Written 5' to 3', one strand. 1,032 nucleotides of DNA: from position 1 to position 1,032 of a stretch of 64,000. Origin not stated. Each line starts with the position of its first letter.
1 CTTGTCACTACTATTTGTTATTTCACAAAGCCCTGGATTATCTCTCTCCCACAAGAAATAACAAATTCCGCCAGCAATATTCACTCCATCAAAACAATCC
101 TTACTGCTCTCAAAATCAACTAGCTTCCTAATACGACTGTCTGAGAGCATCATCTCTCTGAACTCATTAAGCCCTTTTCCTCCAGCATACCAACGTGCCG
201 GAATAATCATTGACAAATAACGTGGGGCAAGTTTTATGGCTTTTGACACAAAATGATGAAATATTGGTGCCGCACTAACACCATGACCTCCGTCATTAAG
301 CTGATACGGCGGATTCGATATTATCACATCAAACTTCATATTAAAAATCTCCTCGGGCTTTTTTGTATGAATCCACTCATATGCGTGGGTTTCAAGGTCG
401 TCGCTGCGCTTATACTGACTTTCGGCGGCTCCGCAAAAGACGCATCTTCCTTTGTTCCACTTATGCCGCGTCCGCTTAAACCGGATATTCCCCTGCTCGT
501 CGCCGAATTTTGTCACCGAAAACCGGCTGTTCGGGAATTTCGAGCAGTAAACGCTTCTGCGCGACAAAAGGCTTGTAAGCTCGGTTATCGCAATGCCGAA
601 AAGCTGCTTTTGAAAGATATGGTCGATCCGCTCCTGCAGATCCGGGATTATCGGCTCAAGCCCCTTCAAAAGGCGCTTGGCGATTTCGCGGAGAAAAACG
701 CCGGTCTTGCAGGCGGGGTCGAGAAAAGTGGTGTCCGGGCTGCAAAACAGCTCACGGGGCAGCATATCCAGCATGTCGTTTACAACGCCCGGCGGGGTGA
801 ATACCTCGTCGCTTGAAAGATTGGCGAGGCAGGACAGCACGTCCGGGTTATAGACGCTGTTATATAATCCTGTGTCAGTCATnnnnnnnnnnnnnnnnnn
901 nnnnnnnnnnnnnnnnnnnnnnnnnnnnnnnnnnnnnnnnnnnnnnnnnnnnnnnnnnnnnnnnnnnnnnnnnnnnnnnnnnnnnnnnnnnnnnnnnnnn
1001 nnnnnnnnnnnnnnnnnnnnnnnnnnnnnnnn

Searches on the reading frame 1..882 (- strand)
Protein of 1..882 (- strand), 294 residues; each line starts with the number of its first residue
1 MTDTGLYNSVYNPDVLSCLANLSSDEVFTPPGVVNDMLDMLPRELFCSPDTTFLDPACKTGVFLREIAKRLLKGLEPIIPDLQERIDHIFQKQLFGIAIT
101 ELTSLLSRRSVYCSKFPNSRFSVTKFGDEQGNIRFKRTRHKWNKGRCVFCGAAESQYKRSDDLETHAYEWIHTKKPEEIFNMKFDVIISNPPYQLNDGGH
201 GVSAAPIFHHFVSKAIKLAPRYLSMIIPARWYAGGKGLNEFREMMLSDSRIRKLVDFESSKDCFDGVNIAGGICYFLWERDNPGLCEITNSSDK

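Call 9: search_protein_families(library=pfam, proteins=[window:1-882:-], max_evalue=0.001)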
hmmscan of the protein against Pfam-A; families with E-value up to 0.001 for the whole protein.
window:1-882:- (294 aa): 2 families
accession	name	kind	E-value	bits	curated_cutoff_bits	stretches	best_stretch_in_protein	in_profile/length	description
PF07669.17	Eco57I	-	2.2e-37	129.2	25.3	1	92-264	1-171/171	Eco57I restriction-modification methylase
PF02384.22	N6_Mtase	-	5.4e-06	26.4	20.4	0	25-108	26-94/311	N-6 DNA Methylase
